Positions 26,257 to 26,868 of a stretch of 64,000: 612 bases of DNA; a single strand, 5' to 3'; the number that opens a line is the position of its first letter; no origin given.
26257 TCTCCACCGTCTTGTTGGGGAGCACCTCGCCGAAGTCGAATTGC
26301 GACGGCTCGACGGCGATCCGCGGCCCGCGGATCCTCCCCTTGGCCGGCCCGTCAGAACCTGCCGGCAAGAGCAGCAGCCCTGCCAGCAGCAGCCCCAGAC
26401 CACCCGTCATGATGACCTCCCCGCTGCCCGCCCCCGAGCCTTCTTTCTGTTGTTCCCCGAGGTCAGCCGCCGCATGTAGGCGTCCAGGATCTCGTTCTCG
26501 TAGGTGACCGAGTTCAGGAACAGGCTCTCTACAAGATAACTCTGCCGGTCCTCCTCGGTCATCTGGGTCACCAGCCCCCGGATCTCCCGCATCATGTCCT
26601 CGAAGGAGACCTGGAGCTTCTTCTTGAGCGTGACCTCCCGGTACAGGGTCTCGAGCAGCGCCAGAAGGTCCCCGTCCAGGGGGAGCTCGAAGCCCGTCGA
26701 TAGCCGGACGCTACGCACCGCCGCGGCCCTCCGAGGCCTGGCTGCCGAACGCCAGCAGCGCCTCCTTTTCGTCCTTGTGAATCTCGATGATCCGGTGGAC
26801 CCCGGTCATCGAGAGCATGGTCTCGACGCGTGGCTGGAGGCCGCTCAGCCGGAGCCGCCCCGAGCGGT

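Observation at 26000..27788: Four-gene operon: ECF sigma, STAS antagonist, unknown 103-aa protein, DUF1573 secreted protein (a partner-switching module without a kinase)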

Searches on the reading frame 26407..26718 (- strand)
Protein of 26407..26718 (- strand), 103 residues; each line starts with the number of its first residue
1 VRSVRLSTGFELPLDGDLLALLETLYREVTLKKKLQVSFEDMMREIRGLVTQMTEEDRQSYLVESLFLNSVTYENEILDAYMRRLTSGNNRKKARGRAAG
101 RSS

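Call 3: search_protein_families(library=pfam, proteins=[window:26407-26718:-], max_evalue=0.1)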
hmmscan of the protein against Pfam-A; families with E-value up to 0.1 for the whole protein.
window:26407-26718:- (103 aa): 2 families
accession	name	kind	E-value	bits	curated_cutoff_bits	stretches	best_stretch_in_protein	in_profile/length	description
PF07407.17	Seadorna_VP6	-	0.0028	17.3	27.2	1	11-95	78-155/399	Seadornavirus VP6 protein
PF21877.2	PH_NF1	-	0.065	14.1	27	1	49-78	24-53/95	PH domain-like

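Call 4: search_protein_families(library=ncbifam, proteins=[window:26407-26718:-], max_evalue=0.1)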
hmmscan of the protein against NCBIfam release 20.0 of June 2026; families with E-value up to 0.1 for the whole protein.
window:26407-26718:- (103 aa): 2 families
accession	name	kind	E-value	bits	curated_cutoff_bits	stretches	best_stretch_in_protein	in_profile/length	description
TIGR01555.1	phge_rel_HI1409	hypoth_equivalog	0.035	13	196.25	1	13-61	25-73/404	phage-associated protein, HI1409 family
NF010671.0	PRK14068.1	equivalog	0.094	12.8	95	0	35-57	4-26/76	exodeoxyribonuclease VII small subunit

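Call 6: find_homologous_proteins(query=window:26407-26718:-, max_evalue=0.01)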
Query window:26407-26718:- (103 aa): 3222 proteins with E <= 0.01 among 3228 candidates; the best 120 are listed.
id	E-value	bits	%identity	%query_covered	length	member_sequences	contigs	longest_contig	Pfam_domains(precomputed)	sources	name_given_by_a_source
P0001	9.3e-54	197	93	100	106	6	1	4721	-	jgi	-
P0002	6.6e-49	181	89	100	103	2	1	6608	-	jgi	jgi:hypothetical protein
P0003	1.1e-44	168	85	99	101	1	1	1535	-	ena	-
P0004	6.2e-44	166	82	99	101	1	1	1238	-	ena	-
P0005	1.0e-43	165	83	99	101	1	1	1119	-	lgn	-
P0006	1.2e-43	165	82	99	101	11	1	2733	-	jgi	jgi:hypothetical protein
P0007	1.3e-43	165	82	99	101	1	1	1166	-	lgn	-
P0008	1.5e-43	164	83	99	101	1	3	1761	-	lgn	-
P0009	1.7e-43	164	78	99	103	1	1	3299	-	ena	-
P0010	2.1e-43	164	84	99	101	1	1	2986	-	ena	-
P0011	2.8e-43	164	83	99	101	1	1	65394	-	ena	-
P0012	3.7e-43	163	82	99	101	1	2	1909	-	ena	-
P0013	3.9e-43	163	81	99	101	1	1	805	-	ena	-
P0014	4.0e-43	163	85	83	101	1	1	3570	-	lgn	-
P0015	5.4e-43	163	80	99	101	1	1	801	-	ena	-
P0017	7.0e-43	162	82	99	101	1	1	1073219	-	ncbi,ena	-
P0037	6.4e-42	159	79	99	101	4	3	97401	-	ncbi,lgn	-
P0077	3.7e-41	157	78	99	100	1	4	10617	-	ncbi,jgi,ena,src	jgi:hypothetical protein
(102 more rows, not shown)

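Call 7: find_related_loci(query=window:26407-26718:-, collection=genome_contigs, flank=6000)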
Query window:26407-26718:- (103 aa) in genome_contigs; peptide patterns used: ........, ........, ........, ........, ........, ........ (x = any residue, [..] = any of these).
408 stretches matched a pattern; 86 encode a relative of the query (tblastn E <= 1e-3); the best 80 are kept; 80 distinct loci.
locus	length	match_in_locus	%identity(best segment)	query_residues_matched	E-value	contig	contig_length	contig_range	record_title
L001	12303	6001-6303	76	1-103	2e-47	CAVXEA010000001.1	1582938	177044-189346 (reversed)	MAG: uncultured Acidobacteriota bacterium isolate MFD02242.bin.2.16 genome assembly, contig: contig_13275, whole genome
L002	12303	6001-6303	77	1-103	5e-46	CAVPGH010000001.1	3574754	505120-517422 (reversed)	MAG: uncultured Acidobacteriota bacterium isolate MFD10007.bin.2.4 genome assembly, contig: contig_16237, whole genome s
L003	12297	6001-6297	76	1-102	2e-45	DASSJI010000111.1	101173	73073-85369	MAG TPA_asm: Vicinamibacteria bacterium isolate SMAG_U1111 k141_1003527, whole genome shotgun sequence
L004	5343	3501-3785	74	6-103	2e-45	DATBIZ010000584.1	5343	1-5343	MAG TPA_asm: Vicinamibacteria bacterium isolate SMAG_U3907 k141_2033437, whole genome shotgun sequence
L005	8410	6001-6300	75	1-102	1e-44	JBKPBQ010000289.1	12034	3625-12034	MAG: Acidobacteriota bacterium isolate GB_EKS_MAG_00074 GB_EKS_000000260608, whole genome shotgun sequence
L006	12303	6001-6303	75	1-103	1e-44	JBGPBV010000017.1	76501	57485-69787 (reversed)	MAG: Vicinamibacteria bacterium isolate OBJ_0618_050_8 k141_295867_length_76501_cov_43.3853, whole genome shotgun sequen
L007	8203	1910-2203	74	1-100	9e-45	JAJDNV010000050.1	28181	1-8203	MAG: Acidobacteria bacterium isolate ALSabin.176 k141_6071577, whole genome shotgun sequence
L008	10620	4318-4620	75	1-103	3e-44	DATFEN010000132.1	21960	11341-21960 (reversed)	MAG TPA_asm: Vicinamibacteria bacterium isolate SMAG_U8608 k141_1860241, whole genome shotgun sequence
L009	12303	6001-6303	72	1-103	3e-44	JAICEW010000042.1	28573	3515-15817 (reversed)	MAG: Vicinamibacteria bacterium isolate BD_ISSM_2_bin.32 k141_4287935_length_28573_cov_10.2888, whole genome shotgun seq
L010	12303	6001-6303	73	1-103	1e-43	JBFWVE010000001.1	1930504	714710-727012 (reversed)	MAG: Vicinamibacteria bacterium isolate CA_2019_TPBF_87 NODE_7_length_1930504_cov_19.739044_TPBF, whole genome shotgun s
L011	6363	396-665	78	1-93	2e-43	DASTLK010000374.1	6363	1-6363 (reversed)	MAG TPA_asm: Vicinamibacteria bacterium isolate SMAG_U2771 k141_814380, whole genome shotgun sequence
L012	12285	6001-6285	75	1-97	2e-43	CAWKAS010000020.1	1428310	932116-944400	MAG: uncultured Acidobacteriota bacterium isolate MFD09779.bin.1.286 genome assembly, contig: contig_9584, whole genome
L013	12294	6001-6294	75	4-102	6e-43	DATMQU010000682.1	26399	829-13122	MAG TPA_asm: Vicinamibacteria bacterium isolate SMAG_U12937 k141_5270594, whole genome shotgun sequence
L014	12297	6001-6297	72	1-102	4e-42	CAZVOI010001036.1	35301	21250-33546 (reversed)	MAG TPA_asm: uncultured Acidobacteriota bacterium isolate binchicken_co165_156 genome assembly, contig: k141_623958, who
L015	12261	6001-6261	77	1-87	2e-41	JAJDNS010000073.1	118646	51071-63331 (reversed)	MAG: Acidobacteria bacterium isolate ALSabin.143 k141_6197980, whole genome shotgun sequence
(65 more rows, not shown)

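Call 8: find_encoding_contigs(protein=P0017, flank=6000, max_places=3)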
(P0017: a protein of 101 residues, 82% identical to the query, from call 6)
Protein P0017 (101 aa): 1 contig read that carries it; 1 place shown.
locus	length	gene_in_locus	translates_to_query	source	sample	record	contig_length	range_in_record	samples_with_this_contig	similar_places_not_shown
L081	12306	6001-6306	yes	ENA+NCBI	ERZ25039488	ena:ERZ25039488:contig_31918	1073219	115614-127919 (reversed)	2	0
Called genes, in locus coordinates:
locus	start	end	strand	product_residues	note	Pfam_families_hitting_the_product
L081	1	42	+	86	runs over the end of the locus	PF01016:Ribosomal_L27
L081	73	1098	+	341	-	PF01018:GTP1_OBG, PF01926:MMR_HSR1, PF02421:FeoB_N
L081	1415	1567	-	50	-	-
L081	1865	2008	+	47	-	PF02410:RsfS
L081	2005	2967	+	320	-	PF00158:Sigma54_activat, PF14532:Sigma54_activ_2, PF07728:AAA_5 (weak), PF25601:AAA_lid_14, PF02954:HTH_8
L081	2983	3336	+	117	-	PF01258:zf-dskA_traR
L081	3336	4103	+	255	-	PF18912:DZR_2, PF00156:Pribosyltran (weak)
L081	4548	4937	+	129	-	-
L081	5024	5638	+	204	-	PF04542:Sigma70_r2, PF04545:Sigma70_r4, PF08281:Sigma70_r4_2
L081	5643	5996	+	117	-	PF01740:STAS, PF13466:STAS_2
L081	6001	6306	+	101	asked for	-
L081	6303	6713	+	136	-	PF07610:DUF1573, PF22544:HYDIN_VesB_CFA65-like_Ig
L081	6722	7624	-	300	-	PF03331:LpxC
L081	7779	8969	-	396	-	PF00266:Aminotran_5, PF22580:KYNU_C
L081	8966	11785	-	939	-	PF00005:ABC_tran (faint), PF02463:SMC_N (faint), PF13191:AAA_16 (faint), PF13481:AAA_25 (faint), PF13555:AAA_29 (faint), PF20703:nSTAND1 (faint), PF17760:UvrA_inter, PF17755:UvrA_DNA-bind, +2 more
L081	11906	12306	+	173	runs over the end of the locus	PF07719:TPR_2 (faint), PF13428:TPR_14 (faint), PF13174:TPR_6 (faint)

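Call 16: search_protein_representatives(protein=window:26407-26718:-)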
Query: 103 residues. Proteins with E-value up to 0.001 (for the whole library): 233; up to 1e-10: 94; up to 1e-30: 3. The best 150 are listed.
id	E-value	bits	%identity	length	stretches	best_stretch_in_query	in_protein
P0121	7.0e-41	154.2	80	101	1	1-102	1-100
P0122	3.5e-37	142.4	69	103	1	1-102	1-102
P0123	2.2e-35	136.6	74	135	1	1-101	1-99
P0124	1.2e-29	118.3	61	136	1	1-92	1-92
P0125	2.4e-28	114.2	71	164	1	1-83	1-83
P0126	2.2e-27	111.1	72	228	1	21-101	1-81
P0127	3.3e-26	107.3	58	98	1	1-96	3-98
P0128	9.5e-26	105.8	51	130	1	1-101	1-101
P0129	1.6e-25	105.1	55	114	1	1-97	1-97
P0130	2.8e-25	104.4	60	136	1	2-89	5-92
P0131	3.1e-25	104.2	60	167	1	1-87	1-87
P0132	1.6e-24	102.0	57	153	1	1-90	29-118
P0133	2.1e-24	101.5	60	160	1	1-86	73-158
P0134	9.1e-24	99.5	52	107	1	1-97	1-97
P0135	1.4e-23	98.9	71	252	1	21-97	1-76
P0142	3.8e-21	91.1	51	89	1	8-87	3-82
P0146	8.8e-20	86.8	51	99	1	3-88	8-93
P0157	7.4e-17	77.4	79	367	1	4-59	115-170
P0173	8.4e-14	67.7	41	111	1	2-101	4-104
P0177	1.7e-13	66.7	40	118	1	3-91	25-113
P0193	1.9e-12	63.3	36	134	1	1-100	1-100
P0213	8.0e-11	58.2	38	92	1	3-84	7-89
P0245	1.7e-08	50.8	33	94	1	3-83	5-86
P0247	1.8e-08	50.6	52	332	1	1-54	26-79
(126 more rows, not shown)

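Call 27: predict_structure(alignment_id=A1)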
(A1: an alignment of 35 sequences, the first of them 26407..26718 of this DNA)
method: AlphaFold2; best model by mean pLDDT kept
length: 103 residues; sequences in the alignment: 35
mean_pLDDT: 84.0   pTM: 0.63
mean pLDDT of the five models: 84.0, 83.6, 81.6, 81.1, 80.4
residues with pLDDT >= 90: 54; 70-90: 33; 50-70: 11; < 50: 5
segments of 3 or more residues with pLDDT < 50: 100-103
pLDDT, mean of each block of 10 residues (from residue 1): 87 90 90 82 92 94 94 93 78 53 47
secondary structure, 60 per line:
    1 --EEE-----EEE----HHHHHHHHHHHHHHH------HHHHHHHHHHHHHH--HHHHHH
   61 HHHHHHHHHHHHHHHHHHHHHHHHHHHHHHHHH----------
elements in order: E3-5 E11-13 H18-32 H39-52 H55-93

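Call 30: fold_search(model_id=the predicted structure, library=pdb)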
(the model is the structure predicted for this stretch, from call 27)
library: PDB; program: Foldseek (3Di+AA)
matches with E <= 10: 75; with E <= 0.001: 0
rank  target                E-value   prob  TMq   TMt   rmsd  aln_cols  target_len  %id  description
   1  6w0l_A                1.4e+00  0.09  0.23  0.12  11.6        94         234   16  Henipavirus W protein interacts with 14-3-3 to modulate host gene expression (released 2020-04-22)
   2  3p1r_A                1.7e+00  0.06  0.19  0.11  10.4        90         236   19  Crystal structure of human 14-3-3 sigma C38V/N166H in complex with TASK-3 peptide (released 2011-10-12)
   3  5z6u_A                2.2e+00  0.06  0.14  0.05   9.5        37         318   24  Crystal structure of D-xylose reductase from Scheffersomyces stipitis (released 2018-12-05)
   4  7w1x_B                2.5e+00  0.06  0.12  0.04   8.9        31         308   22  Crystal structure of AKR4C16 bound with NADPH (released 2022-07-06)
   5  5zci_A                2.5e+00  0.06  0.12  0.04   8.9        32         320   28  Crystal structure of apo form of Xylose reductase from Debaryomyces nepalensis (released 2018-11-07)
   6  7obk_A                2.7e+00  0.08  0.23  0.12  10.9        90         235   14  Crystal structure of 14-3-3 sigma in complex with PKR phosphopeptide (released 2022-05-04)
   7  5hf3_A                2.7e+00  0.07  0.23  0.12  10.2        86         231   19  Crystal structure of C-terminal modified Tau peptide-hybrid 201D with 14-3-3sigma (released 2016-01-27)
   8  7w1w_B                2.7e+00  0.06  0.12  0.04   8.8        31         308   22  NADPH-bound AKR4C17 mutant F291D (released 2022-07-06)
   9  3smo_A                3.1e+00  0.06  0.22  0.11  10.7        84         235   19  Crystal structure of human 14-3-3 sigma C38V/N166H in complex with TASK-3 peptide and stabilizer Fusicoccin J aglycone (released 2012-07-11)
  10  5zci_B                3.3e+00  0.05  0.13  0.04   9.0        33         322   30  Crystal structure of apo form of Xylose reductase from Debaryomyces nepalensis (released 2018-11-07)
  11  7nxt_A                3.6e+00  0.07  0.24  0.13  10.2        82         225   16  14-3-3 sigma with RelA/p65 binding site pS45 and covalently bound TCF521-183 (released 2021-06-09)
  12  6hhp_A                3.6e+00  0.07  0.23  0.12  10.7        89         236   15  Ternary complex of Estrogen Receptor alpha peptide and 14-3-3 sigma C42 mutant bound to disulfide fragment PPI stabili (released 2019-02-27)
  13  8bzb_A                4.1e+00  0.06  0.23  0.12  10.7        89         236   15  co-soak stabilizers for ERa - 14-3-3 interaction (884_AZ275) (released 2023-08-02)
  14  3t0l                  4.4e+00  0.05  0.22  0.12  10.1        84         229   19  Small-molecule inhibitors of 14-3-3 protein-protein interactions from virtual screening (released 2012-12-26)
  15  6zve_A                4.4e+00  0.05  0.24  0.13  10.3        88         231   19  14-3-3 Sigma in complex with phosphorylated Gab2pT391 peptide - 1h incubation (released 2021-08-04)
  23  1hme                  5.7e+00  0.09  0.33  0.41   4.9        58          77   19  STRUCTURE OF THE HMG BOX MOTIF IN THE B-DOMAIN OF HMG1 (released 1994-05-31)
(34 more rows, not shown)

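Call 41: search_solved_structures(query=A1, max_evalue=10, show_alignments=2)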
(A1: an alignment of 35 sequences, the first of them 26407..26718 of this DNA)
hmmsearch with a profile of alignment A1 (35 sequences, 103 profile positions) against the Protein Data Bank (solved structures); distinct sequences matched with E-value up to 10: 26.
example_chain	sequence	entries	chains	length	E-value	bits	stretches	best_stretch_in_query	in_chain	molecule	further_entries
9fhl_d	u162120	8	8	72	0.1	15.9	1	1-36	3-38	VapB-type antitoxin | aS33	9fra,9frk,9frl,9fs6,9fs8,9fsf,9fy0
6ian_C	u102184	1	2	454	0.39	14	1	44-96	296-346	Intraflagellar transport protein 81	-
2gdc_A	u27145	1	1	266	0.39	14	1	18-66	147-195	Vinculin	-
3rf3_A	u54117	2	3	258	0.42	13.9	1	18-66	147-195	Vinculin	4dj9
9sr0_A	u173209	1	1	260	0.42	13.9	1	18-66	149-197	Vinculin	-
1rkc_A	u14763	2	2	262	0.44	13.9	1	18-66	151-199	Vinculin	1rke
1ydi_A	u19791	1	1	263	0.44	13.9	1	18-66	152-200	vinculin isoform VCL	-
1syq_A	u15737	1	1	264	0.45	13.8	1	18-66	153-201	vinculin isoform VCL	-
4e17_A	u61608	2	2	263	0.45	13.8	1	18-66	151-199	Vinculin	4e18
2gww_A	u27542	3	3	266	0.45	13.8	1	18-66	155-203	vinculin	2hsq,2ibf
1zvz_A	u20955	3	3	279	0.54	13.6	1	18-66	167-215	Vinculin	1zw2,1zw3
1u6h_A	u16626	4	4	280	0.55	13.6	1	18-66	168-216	Vinculin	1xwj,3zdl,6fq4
3tj5_A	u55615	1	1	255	0.6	13.4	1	18-66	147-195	Vinculin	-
3tj6_A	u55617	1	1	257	0.64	13.3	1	18-66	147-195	Vinculin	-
3s90_A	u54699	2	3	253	0.85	12.9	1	18-66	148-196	Vinculin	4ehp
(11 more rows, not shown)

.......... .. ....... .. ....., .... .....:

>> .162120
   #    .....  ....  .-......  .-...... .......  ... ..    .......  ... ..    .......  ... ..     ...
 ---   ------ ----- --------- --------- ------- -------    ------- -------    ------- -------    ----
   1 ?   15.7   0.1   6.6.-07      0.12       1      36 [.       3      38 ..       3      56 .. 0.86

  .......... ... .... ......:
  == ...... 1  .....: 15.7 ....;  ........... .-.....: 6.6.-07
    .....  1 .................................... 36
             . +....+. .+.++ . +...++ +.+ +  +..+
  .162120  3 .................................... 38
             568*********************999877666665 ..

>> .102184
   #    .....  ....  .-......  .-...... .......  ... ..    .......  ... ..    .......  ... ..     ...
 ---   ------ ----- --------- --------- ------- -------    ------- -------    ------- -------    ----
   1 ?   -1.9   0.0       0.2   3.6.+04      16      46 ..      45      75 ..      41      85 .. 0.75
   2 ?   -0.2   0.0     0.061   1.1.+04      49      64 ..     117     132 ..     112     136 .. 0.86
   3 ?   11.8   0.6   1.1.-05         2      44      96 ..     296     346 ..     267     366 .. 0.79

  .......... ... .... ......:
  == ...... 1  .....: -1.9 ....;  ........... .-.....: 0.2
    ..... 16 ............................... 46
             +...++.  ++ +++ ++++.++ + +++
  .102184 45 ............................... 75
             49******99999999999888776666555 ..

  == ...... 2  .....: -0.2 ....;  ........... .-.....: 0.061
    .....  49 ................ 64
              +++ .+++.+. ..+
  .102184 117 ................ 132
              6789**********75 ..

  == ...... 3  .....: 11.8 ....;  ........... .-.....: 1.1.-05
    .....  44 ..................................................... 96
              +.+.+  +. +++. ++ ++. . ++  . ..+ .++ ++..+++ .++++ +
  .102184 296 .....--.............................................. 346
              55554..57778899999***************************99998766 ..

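Call 42: search_protein_families(library=pfam, alignment_id=A1, max_evalue=1)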
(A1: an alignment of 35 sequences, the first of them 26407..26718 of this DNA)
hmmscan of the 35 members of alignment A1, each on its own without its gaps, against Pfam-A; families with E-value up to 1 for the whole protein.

A. member 1, window:26407-26718:- (103 aa): 2 families
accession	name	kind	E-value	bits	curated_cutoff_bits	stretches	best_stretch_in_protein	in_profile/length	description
PF07407.17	Seadorna_VP6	-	0.0028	17.3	27.2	1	11-95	78-155/399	Seadornavirus VP6 protein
PF21877.2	PH_NF1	-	0.065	14.1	27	1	49-78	24-53/95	PH domain-like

B. families by the number of members that match (of 35 scanned): 28 families (the first 25 are shown)
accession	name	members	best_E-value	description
PF07407.17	Seadorna_VP6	8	0.0028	Seadornavirus VP6 protein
PF10372.14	CdaS_N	3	0.052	Diadenylate cyclase CdaS, N-terminal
PF21877.2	PH_NF1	3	0.065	PH domain-like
PF12486.13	VasL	2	0.057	Type VI secretion system, EvfB, or VasL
PF00817.25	IMS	1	0.0005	impB/mucB/samB family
PF16539.10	FlgT_M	1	0.00056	Flagellar assembly protein T, middle domain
PF25716.1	BPP1_LPA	1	0.0033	Late promoter-activating protein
PF21354.3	STAT_linker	1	0.0082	Signal transducer and activator of transcription, linker domain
PF20286.3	divDNApol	1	0.011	Divergent Family B DNA polymerase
PF20854.2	LED_rpt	1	0.011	LED repeat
PF17918.6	TetR_C_15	1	0.014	Tetracyclin repressor-like, C-terminal domain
PF05075.19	DUF684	1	0.019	Protein of unknown function (DUF684)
PF07999.17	RHSP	1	0.034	Retrotransposon hot spot protein, P-loop domain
PF10557.15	Cullin_Nedd8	1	0.037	Cullin protein neddylation domain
PF12845.12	TBD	1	0.045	TBD domain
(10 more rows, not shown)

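Call 46: find_encoding_contigs(protein=P0245, flank=5000, max_places=3)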
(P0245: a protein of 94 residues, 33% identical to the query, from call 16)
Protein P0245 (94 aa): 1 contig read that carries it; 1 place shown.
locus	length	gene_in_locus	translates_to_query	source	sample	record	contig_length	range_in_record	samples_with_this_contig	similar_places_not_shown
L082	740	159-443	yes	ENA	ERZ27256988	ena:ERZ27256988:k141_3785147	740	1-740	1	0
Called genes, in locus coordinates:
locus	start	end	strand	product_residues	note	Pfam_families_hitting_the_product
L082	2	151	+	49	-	?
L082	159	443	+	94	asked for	-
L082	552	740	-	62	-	?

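Call 47: find_encoding_contigs(protein=P0177, flank=5000, max_places=3)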
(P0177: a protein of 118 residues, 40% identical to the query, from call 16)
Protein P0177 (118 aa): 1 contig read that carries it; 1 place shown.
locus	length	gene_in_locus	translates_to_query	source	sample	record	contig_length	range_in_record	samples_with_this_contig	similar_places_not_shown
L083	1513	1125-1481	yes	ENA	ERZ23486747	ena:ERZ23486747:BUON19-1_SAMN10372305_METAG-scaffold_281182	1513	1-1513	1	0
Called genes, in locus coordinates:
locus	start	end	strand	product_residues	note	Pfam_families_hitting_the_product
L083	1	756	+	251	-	?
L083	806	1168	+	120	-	PF01740:STAS, PF13466:STAS_2 (weak)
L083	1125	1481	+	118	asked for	-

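Call 50: find_encoding_contigs(protein=P0213, flank=5000, max_places=3)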
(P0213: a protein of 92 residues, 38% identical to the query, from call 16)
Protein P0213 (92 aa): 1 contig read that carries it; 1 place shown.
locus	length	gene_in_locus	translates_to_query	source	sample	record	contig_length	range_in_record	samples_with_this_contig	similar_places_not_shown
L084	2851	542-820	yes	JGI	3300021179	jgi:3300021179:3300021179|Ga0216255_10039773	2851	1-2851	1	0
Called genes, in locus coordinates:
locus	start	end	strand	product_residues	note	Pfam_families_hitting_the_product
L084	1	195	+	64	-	?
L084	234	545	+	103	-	-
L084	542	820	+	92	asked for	-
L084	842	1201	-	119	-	-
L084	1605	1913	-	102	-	-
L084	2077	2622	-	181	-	PF00535:Glycos_transf_2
